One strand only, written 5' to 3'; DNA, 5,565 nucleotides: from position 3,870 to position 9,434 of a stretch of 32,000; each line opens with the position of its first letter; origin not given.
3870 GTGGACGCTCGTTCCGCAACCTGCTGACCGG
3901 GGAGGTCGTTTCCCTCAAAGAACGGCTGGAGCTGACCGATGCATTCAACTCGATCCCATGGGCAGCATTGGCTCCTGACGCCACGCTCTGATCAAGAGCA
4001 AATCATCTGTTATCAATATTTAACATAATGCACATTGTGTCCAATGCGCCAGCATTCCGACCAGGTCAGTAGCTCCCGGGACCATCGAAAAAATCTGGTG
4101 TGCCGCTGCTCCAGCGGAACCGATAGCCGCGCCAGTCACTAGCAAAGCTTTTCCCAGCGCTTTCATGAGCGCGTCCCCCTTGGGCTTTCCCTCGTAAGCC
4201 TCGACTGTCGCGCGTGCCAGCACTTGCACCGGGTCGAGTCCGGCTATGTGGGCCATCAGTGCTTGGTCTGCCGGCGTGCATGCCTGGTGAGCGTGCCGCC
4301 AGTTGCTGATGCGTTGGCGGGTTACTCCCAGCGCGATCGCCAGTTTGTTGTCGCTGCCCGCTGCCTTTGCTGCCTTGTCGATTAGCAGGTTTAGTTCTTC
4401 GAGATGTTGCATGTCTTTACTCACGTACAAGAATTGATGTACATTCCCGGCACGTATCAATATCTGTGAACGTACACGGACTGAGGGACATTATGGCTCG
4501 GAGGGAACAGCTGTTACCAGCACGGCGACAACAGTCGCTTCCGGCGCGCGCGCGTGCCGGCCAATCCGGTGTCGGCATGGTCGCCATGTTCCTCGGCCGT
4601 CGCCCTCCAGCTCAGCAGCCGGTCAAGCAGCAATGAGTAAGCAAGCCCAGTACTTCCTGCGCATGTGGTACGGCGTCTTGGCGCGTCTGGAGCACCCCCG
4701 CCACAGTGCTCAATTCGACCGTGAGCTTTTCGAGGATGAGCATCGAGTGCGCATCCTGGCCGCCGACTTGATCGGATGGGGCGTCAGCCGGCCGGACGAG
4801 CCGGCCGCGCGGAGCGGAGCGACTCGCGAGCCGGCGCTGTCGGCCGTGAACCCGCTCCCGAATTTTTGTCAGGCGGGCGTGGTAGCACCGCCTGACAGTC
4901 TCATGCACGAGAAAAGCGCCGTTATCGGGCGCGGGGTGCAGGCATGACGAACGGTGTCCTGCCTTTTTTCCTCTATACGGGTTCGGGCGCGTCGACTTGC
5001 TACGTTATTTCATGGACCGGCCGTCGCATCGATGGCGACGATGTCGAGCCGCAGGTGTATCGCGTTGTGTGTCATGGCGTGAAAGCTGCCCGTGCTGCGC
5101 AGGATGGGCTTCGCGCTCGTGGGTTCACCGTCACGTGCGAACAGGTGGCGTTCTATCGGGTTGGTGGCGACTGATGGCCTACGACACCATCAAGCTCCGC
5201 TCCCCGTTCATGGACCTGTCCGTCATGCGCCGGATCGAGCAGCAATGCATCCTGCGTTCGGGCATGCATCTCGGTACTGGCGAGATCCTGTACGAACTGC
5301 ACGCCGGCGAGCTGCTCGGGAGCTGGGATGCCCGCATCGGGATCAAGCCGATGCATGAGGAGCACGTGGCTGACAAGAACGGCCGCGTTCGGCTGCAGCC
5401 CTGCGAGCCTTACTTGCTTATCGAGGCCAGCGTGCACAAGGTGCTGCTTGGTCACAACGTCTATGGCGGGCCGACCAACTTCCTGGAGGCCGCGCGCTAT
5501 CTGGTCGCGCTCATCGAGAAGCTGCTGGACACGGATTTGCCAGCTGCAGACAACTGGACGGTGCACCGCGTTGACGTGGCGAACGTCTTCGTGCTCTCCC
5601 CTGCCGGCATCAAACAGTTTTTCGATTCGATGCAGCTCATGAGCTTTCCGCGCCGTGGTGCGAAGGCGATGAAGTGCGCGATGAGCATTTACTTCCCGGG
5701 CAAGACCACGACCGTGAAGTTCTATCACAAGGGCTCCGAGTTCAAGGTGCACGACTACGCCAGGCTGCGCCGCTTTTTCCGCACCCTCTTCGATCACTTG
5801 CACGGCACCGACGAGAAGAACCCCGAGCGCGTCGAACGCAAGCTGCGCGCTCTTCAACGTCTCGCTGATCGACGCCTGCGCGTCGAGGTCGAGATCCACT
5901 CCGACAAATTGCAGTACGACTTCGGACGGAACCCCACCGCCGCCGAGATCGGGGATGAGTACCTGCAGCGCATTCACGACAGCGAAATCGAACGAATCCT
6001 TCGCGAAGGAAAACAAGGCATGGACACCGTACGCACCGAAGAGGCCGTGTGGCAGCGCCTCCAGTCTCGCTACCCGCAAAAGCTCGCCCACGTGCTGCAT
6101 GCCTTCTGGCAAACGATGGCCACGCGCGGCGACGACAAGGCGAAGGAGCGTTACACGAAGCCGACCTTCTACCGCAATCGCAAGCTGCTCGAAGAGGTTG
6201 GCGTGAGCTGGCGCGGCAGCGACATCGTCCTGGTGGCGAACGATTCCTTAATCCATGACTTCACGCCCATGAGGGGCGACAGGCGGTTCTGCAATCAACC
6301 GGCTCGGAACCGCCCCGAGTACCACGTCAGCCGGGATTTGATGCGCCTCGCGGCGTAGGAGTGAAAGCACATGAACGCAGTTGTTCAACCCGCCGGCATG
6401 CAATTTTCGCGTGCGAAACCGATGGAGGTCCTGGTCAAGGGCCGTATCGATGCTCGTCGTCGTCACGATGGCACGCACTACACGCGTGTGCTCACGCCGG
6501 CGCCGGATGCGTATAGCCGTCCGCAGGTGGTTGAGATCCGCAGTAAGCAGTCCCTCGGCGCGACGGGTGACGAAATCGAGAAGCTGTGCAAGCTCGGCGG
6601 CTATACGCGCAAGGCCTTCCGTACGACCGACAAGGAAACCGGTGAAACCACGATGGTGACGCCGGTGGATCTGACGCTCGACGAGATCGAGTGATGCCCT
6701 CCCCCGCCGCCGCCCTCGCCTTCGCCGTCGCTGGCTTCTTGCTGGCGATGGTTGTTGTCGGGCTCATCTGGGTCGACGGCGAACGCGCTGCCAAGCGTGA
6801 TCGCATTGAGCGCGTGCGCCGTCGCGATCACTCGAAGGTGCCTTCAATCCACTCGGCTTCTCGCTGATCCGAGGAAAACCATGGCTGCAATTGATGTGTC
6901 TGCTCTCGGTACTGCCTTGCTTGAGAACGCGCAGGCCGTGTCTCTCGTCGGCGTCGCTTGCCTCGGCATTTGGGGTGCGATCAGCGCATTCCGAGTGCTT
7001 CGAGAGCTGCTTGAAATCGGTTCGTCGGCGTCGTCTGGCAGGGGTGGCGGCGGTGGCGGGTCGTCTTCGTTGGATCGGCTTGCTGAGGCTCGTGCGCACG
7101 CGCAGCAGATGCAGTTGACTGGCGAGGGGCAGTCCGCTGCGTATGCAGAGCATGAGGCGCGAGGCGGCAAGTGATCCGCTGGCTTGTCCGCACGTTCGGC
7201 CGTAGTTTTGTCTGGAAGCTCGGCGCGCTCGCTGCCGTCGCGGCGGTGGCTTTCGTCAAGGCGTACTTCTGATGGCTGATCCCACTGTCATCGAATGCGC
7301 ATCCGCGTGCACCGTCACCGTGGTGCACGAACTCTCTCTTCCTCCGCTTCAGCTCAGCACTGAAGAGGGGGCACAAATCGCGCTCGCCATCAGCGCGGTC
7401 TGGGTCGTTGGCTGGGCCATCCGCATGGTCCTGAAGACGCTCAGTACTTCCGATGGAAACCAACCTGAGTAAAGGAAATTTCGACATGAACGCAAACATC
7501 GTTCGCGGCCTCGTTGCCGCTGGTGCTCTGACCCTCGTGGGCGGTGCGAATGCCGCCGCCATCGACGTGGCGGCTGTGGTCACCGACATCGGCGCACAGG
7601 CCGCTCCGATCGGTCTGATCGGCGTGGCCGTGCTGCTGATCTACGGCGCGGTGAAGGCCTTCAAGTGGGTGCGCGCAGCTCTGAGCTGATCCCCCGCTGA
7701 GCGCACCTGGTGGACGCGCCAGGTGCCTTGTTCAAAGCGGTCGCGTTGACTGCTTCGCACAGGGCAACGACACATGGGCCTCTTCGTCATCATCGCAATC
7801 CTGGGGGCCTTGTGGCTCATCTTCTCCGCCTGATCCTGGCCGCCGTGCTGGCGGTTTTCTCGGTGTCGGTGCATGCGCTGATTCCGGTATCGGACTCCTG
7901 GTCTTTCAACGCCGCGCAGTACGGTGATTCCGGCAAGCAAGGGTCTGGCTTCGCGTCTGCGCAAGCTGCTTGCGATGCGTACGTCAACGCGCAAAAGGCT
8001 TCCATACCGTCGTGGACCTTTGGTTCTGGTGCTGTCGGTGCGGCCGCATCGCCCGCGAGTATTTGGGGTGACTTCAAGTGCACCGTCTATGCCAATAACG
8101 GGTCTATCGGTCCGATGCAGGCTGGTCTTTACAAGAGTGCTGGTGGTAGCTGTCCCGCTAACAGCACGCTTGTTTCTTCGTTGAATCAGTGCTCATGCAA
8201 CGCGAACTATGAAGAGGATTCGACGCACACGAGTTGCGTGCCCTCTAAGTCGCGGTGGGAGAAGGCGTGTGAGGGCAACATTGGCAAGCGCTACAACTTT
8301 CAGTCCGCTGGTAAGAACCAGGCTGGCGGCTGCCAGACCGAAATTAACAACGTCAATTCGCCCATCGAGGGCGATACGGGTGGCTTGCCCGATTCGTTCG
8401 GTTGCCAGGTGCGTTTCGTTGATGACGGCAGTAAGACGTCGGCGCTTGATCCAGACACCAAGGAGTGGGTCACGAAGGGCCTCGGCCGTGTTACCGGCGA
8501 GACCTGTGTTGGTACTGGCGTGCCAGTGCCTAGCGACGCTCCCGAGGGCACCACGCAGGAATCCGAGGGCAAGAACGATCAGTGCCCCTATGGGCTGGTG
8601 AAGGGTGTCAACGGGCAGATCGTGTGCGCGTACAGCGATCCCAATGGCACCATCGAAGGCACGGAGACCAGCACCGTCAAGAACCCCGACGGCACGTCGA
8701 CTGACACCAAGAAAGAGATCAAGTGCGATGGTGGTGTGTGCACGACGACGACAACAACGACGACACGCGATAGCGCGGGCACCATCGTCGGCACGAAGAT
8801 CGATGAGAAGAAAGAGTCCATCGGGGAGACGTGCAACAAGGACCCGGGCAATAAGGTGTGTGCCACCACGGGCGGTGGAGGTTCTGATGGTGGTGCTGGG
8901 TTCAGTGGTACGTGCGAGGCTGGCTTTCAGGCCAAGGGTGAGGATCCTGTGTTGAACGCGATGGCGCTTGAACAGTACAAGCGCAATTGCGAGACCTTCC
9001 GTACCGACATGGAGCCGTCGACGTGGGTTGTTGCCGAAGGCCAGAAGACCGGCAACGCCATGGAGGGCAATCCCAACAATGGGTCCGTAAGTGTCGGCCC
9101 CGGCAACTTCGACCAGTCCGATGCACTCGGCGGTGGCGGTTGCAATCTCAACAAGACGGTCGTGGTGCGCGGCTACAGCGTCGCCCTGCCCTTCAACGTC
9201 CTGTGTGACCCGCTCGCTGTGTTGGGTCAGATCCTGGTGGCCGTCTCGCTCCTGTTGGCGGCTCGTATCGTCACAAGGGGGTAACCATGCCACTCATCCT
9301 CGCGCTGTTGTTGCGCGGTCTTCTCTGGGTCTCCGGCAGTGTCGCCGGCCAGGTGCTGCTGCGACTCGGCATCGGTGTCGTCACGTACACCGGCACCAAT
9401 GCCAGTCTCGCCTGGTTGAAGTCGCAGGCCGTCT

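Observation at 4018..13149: Complete-looking inovirus prophage lacking integrase and secretin, inserted between treY and the ankyrin/tatD operon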

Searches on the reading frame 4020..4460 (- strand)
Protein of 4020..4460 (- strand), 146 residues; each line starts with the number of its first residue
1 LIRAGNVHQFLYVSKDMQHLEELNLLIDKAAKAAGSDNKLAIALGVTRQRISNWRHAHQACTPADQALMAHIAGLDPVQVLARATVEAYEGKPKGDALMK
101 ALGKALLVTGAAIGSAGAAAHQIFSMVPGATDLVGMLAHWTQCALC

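Call 4: search_protein_families(library=pfam, max_evalue=0.1, proteins=[window:4020-4460:-])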
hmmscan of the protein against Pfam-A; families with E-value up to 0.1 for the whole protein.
window:4020-4460:- (146 aa): 3 families
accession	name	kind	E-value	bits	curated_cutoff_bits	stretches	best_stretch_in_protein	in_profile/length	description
PF15943.11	YdaS_toxin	-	3.7e-07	30.3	30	1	27-66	1-39/65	Bacterial toxin YdaS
PF14549.12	P22_Cro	-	0.045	14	30.2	1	35-55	10-30/60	DNA-binding transcriptional regulator Cro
PF13384.12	HTH_23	-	0.047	14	24.6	1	36-58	19-41/50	Homeodomain-like domain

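Call 19: search_protein_families(library=phrogs, max_evalue=0.01, proteins=[window:4020-4460:-])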
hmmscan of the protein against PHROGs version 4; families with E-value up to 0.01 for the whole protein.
window:4020-4460:- (146 aa): 6 families
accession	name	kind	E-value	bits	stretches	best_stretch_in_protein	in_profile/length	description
phrog_638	-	transcription regulation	4.1e-13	50.4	1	24-115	5-105/145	transcriptional regulator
phrog_4441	-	DNA, RNA and nucleotide metabolism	1.3e-09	39.2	1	29-97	13-81/98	HTH DNA binding protein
phrog_34897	-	unknown function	3e-07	31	1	29-92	12-75/279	-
phrog_409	-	transcription regulation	0.00012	23.6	1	21-56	11-46/127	transcriptional regulator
phrog_6524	-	unknown function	0.0073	17.3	0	23-71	41-87/94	-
phrog_35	-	transcription regulation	0.0075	17.3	1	25-60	76-110/181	transcriptional repressor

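Call 44: search_protein_families(library=padloc, max_evalue=0.01, proteins=[window:4020-4460:-])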
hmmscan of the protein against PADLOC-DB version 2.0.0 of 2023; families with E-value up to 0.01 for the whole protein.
window:4020-4460:- (146 aa): 0 families

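Call 45: search_protein_families(library=ncbifam, max_evalue=0.01, proteins=[window:4020-4460:-])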
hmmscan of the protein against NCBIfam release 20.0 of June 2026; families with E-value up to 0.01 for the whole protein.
window:4020-4460:- (146 aa): 0 families

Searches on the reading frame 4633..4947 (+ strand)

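Call 4: search_protein_families(library=pfam, max_evalue=0.1, proteins=[window:4633-4947:+])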
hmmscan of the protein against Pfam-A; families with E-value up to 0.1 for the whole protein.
window:4633-4947:+ (104 aa): 0 families

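Call 19: search_protein_families(library=phrogs, max_evalue=0.01, proteins=[window:4633-4947:+])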
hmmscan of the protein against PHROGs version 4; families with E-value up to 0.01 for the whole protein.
window:4633-4947:+ (104 aa): 1 family
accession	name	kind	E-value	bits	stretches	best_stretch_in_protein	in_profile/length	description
phrog_20884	-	unknown function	0.00013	23.3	1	77-101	105-129/130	-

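Call 44: search_protein_families(library=padloc, max_evalue=0.01, proteins=[window:4633-4947:+])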
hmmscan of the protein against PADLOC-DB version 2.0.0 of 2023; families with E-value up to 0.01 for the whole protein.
window:4633-4947:+ (104 aa): 0 families

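Call 45: search_protein_families(library=ncbifam, max_evalue=0.01, proteins=[window:4633-4947:+])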
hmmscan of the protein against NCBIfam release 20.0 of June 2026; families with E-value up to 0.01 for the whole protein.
window:4633-4947:+ (104 aa): 0 families

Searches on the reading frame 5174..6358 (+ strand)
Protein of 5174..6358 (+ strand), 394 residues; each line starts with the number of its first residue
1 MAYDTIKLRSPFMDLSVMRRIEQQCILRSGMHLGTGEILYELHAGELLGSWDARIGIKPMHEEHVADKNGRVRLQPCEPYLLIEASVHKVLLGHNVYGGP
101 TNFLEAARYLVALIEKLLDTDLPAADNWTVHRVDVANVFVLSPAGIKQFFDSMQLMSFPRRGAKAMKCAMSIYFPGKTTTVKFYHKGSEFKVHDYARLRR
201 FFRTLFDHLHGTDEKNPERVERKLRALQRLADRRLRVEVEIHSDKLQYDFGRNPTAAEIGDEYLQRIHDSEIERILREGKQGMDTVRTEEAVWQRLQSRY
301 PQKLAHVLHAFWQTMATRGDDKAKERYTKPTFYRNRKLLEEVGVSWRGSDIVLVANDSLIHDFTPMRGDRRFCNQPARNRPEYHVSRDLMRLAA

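Call 4: search_protein_families(library=pfam, max_evalue=0.1, proteins=[window:5174-6358:+])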
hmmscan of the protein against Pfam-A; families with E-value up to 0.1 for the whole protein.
window:5174-6358:+ (394 aa): 3 families
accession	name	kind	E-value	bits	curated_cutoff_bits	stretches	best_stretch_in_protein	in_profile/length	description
PF05144.20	Phage_CRI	-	1.8e-14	54.5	21.7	1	74-247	59-219/232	Replication-associated protein G2P N-terminal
PF05155.20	G2P_X_C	-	0.013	16.4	25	1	308-345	15-51/88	Replication-associated protein G2P C-terminal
PF06216.16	RTBV_P46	-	0.018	14.4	25.6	1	179-245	15-77/389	Rice tungro bacilliform virus P46 protein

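Call 19: search_protein_families(library=phrogs, max_evalue=0.01, proteins=[window:5174-6358:+])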
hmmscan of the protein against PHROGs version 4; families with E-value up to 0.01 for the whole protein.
window:5174-6358:+ (394 aa): 2 families
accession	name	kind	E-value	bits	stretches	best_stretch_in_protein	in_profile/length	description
phrog_702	-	DNA, RNA and nucleotide metabolism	4.2e-45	155.5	1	1-388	1-372/382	replication protein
phrog_16882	-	unknown function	0.0039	17.7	1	78-116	86-123/230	-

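Call 21: search_dna_similar(query=window:5174-6358:+, collection=phages, mode=protein, max_rows=15)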
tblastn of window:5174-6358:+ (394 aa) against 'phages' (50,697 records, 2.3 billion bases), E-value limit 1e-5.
Records with a match: 4; places in all: 4; records where one place covers at least 80% of the query: 4.
Best place of each record, by identity: <60% 4.
By first word of the organism name: Phage 2; Inoviridae 1; Lentisphaerae 1.
By host as written in the record: Lentisphaerae bacterium WC36 2; - 2.
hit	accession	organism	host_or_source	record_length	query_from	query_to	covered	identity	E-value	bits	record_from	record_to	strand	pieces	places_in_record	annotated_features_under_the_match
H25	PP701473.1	Phage WC36-1-filamentous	Lentisphaerae bacterium WC36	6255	1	394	100%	59.8%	2e-147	466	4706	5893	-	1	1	record has no annotation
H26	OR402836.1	Phage WC36-1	-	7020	1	394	100%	59.8%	4e-147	466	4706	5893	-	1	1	record has no annotation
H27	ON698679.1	Inoviridae phage WC36-1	-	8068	1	394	100%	59.8%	6e-147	466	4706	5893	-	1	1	record has no annotation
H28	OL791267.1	Lentisphaerae phage WC36-1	Lentisphaerae bacterium WC36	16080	1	394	100%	59.8%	6e-147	466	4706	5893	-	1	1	record has no annotation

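Call 29: find_related_loci(query=window:5174-6358:+, collection=viral_contigs, flank=10000)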
Query window:5174-6358:+ (394 aa) in viral_contigs; peptide patterns used: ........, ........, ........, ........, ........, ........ (x = any residue, [..] = any of these).
15 stretches matched a pattern; 14 encode a relative of the query (tblastn E <= 1e-3); 14 distinct loci.
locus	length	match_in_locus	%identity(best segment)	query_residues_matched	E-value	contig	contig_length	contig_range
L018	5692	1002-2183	86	1-394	0e+0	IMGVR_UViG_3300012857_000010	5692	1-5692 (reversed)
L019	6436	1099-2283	81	1-394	0e+0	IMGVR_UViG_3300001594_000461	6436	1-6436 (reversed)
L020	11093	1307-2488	81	1-394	0e+0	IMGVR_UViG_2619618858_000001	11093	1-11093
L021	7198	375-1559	80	1-394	0e+0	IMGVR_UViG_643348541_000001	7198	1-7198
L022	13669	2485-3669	64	1-394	2e-178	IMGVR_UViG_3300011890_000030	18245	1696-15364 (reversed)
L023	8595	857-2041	65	1-394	3e-178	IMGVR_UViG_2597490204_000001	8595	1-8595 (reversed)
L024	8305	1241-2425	65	1-394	3e-178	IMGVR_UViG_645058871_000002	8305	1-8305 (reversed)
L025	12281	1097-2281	62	1-394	1e-165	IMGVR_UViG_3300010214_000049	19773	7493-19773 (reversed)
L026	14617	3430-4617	61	1-394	4e-165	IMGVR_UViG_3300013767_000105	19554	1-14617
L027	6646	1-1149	63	13-394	4e-162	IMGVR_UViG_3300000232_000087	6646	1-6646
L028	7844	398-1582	60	1-394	5e-161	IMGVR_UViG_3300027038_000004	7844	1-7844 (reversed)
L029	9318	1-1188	60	1-394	2e-160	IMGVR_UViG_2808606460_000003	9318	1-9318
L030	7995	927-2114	60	1-394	6e-160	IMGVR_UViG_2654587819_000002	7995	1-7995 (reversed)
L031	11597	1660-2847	59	1-394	1e-158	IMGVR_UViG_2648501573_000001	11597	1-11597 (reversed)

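Call 45: search_protein_families(library=ncbifam, max_evalue=0.01, proteins=[window:5174-6358:+])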
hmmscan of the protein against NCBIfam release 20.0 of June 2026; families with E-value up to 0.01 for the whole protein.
window:5174-6358:+ (394 aa): 1 family
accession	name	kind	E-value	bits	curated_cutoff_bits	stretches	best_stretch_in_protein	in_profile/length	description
TIGR01629.1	rep_II_X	subfamily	2.9e-17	62.7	29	1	76-345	80-367/407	phage/plasmid replication protein, II/X family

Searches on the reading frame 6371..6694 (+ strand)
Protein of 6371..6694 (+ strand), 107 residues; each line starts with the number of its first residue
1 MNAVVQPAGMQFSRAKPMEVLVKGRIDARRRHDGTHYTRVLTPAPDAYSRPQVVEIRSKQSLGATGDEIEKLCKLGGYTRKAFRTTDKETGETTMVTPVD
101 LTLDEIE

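Call 4: search_protein_families(library=pfam, max_evalue=0.1, proteins=[window:6371-6694:+])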
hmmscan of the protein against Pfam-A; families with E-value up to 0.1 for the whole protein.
window:6371-6694:+ (107 aa): 0 families

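Call 19: search_protein_families(library=phrogs, max_evalue=0.01, proteins=[window:6371-6694:+])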
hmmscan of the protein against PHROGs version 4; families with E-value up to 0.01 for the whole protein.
window:6371-6694:+ (107 aa): 1 family
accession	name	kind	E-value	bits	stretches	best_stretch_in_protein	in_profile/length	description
phrog_8473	-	DNA, RNA and nucleotide metabolism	1.8e-38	131.3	1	11-107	5-100/100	single strand DNA binding protein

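Call 45: search_protein_families(library=ncbifam, max_evalue=0.01, proteins=[window:6371-6694:+])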
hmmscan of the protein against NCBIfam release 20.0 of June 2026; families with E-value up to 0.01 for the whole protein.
window:6371-6694:+ (107 aa): 0 families

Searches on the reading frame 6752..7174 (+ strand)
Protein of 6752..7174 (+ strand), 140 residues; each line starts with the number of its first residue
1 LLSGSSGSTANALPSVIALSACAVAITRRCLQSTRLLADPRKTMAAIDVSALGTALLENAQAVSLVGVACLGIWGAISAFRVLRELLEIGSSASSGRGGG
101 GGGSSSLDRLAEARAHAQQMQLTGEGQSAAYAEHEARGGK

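Call 4: search_protein_families(library=pfam, max_evalue=0.1, proteins=[window:6752-7174:+])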
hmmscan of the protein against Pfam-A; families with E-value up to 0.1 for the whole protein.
window:6752-7174:+ (140 aa): 1 family
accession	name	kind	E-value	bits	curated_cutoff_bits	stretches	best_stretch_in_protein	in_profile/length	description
PF05356.16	Phage_Coat_B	-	1.3e-06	28.8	23.5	1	43-85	12-54/56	Inovirus Coat protein B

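Call 19: search_protein_families(library=phrogs, max_evalue=0.01, proteins=[window:6752-7174:+])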
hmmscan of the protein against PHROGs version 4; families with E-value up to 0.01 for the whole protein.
window:6752-7174:+ (140 aa): 1 family
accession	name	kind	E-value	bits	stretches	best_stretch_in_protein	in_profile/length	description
phrog_2374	-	unknown function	4.7e-06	27.4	1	43-85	29-71/74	-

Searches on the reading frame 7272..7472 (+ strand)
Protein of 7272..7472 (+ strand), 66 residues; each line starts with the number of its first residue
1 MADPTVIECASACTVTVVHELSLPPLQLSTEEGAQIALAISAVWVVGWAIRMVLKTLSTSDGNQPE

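Call 4: search_protein_families(library=pfam, max_evalue=0.1, proteins=[window:7272-7472:+])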
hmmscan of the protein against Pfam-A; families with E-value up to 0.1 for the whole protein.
window:7272-7472:+ (66 aa): 0 families

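Call 19: search_protein_families(library=phrogs, max_evalue=0.01, proteins=[window:7272-7472:+])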
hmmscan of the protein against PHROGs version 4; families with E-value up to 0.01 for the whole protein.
window:7272-7472:+ (66 aa): 2 families
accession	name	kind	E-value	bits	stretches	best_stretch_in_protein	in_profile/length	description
phrog_4644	-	tail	2.3e-07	31.9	1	10-59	19-68/71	tail protein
phrog_9110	-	unknown function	1.8e-06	29.3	1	7-57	4-59/61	-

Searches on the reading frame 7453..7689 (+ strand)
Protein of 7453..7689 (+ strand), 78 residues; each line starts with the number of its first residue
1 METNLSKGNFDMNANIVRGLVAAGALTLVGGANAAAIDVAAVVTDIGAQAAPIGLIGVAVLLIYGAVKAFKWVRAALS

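Call 4: search_protein_families(library=pfam, max_evalue=0.1, proteins=[window:7453-7689:+])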
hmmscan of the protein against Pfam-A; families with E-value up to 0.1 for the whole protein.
window:7453-7689:+ (78 aa): 1 family
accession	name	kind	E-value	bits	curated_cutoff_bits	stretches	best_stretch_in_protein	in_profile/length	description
PF05356.16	Phage_Coat_B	-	4.8e-15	55.8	23.5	1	22-77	1-56/56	Inovirus Coat protein B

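Call 19: search_protein_families(library=phrogs, max_evalue=0.01, proteins=[window:7453-7689:+])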
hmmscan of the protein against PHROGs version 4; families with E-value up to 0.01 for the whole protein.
window:7453-7689:+ (78 aa): 2 families
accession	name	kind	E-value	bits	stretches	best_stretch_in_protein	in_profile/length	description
phrog_2374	-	unknown function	4.6e-17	62.7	1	14-77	9-73/74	-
phrog_7106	-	head and packaging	0.0065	17.8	1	21-77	18-72/72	major head protein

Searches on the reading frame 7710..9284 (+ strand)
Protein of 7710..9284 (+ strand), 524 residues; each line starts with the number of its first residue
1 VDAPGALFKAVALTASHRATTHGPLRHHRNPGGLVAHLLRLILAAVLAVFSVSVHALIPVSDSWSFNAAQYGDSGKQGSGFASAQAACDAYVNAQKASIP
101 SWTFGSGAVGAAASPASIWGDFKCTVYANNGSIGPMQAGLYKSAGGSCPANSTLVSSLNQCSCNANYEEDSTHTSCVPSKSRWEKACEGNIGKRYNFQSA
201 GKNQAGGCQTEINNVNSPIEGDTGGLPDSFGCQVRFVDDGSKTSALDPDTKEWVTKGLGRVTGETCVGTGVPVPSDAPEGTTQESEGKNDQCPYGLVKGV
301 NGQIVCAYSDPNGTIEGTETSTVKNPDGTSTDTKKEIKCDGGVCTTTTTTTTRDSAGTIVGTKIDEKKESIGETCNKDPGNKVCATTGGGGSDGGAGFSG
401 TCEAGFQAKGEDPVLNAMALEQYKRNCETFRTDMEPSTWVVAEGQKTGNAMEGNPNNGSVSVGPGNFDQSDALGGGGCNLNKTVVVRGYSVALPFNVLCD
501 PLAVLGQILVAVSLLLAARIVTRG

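Call 4: search_protein_families(library=pfam, max_evalue=0.1, proteins=[window:7710-9284:+])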
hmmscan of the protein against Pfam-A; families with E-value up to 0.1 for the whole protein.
window:7710-9284:+ (524 aa): 1 family
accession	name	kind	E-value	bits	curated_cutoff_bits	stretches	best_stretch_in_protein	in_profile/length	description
PF12946.13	EGF_MSP1_1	-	0.027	14.9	27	0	146-171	5-33/37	MSP1 EGF domain 1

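Call 19: search_protein_families(library=phrogs, max_evalue=0.01, proteins=[window:7710-9284:+])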
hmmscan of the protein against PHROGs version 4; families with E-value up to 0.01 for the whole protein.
window:7710-9284:+ (524 aa): 2 families
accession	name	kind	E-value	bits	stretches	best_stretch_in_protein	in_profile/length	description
phrog_4352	-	unknown function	1.3e-22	81.4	1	70-524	22-477/479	-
phrog_4454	-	unknown function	3.2e-05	24.4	1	446-523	397-474/477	-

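Call 45: search_protein_families(library=ncbifam, max_evalue=0.01, proteins=[window:7710-9284:+])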
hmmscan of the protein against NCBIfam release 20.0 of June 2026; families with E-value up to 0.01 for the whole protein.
window:7710-9284:+ (524 aa): 1 family
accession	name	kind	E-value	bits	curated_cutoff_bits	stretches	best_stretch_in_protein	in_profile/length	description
NF041109.1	VF_TspB_C_term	domain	0.00081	19.4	24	1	483-523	6-49/51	virulence factor TspB C-terminal domain-related protein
